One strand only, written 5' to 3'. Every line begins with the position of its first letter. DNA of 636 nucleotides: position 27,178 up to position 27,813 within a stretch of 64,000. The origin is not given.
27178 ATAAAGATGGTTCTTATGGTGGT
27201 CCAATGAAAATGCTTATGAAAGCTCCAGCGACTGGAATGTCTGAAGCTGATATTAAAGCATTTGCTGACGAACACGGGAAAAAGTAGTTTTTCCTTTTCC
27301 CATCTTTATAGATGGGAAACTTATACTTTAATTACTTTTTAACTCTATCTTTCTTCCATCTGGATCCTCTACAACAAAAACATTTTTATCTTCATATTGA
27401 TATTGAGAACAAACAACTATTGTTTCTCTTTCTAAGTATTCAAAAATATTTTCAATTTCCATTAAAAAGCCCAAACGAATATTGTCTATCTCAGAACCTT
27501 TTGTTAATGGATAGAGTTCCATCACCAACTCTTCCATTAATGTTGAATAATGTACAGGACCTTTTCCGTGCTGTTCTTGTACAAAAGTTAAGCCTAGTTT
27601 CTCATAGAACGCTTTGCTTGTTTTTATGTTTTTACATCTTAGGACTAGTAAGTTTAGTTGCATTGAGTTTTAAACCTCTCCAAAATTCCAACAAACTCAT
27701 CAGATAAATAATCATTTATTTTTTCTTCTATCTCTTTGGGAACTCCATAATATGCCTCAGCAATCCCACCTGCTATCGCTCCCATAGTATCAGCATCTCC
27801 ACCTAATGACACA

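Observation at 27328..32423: Seven-gene cluster coupling NAMPT/NMNAT-Nudix NAD salvage to an ADP-ribosylglycohydrolase, a 2OG oxygenase, a VOC protein and two orphans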

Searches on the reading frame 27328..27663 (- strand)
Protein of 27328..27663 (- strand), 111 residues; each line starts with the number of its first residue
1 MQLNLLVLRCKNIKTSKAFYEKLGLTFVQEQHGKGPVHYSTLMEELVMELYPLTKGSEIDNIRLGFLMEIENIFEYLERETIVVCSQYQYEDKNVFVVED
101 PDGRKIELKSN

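Call 3: search_protein_families(library=pfam, proteins=[window:27328-27663:-], max_evalue=0.01)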
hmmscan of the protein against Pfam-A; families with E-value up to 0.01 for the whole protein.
window:27328-27663:- (111 aa): 2 families
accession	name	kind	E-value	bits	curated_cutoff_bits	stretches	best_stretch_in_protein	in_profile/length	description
PF00903.31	Glyoxalase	-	6.1e-05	23.8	20.6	1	3-108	2-121/121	Glyoxalase/Bleomycin resistance protein/Dioxygenase superfamily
PF12681.13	Glyoxalase_2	-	0.00012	22.4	30.1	1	5-109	3-114/118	Glyoxalase-like domain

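Call 4: search_protein_families(library=ncbifam, proteins=[window:27328-27663:-], max_evalue=0.01)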
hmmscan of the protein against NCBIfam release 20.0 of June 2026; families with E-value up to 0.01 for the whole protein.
window:27328-27663:- (111 aa): 2 families
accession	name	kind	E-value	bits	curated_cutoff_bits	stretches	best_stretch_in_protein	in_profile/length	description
NF050075.1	SMU1112c_YaeR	equivalog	0.0032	17.7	140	0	8-108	9-123/125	SMU1112c/YaeR family gloxylase I-like metalloprotein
TIGR00068.2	glyox_I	equivalog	0.004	17.1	120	0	70-108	98-137/143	lactoylglutathione lyase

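Call 6: search_protein_families(library=phrogs, proteins=[window:27328-27663:-], max_evalue=0.01)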
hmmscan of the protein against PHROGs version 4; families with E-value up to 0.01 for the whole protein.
window:27328-27663:- (111 aa): 0 families

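Call 7: search_protein_families(library=padloc, proteins=[window:27328-27663:-], max_evalue=0.01)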
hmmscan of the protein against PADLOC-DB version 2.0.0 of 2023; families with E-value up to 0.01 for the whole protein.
window:27328-27663:- (111 aa): 0 families

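Call 21: search_solved_structures(query=window:27328-27663:-, max_evalue=1, show_alignments=1)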
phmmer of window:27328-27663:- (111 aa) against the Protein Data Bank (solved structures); distinct sequences matched with E-value up to 1: 2.
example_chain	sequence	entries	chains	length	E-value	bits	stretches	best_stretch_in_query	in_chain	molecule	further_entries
3g12_A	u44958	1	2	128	0.01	19.2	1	7-108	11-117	Putative lactoylglutathione lyase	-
3ey8_A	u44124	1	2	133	0.056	16.8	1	3-108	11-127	Biphenyl-2,3-diol 1,2-dioxygenase III-related protein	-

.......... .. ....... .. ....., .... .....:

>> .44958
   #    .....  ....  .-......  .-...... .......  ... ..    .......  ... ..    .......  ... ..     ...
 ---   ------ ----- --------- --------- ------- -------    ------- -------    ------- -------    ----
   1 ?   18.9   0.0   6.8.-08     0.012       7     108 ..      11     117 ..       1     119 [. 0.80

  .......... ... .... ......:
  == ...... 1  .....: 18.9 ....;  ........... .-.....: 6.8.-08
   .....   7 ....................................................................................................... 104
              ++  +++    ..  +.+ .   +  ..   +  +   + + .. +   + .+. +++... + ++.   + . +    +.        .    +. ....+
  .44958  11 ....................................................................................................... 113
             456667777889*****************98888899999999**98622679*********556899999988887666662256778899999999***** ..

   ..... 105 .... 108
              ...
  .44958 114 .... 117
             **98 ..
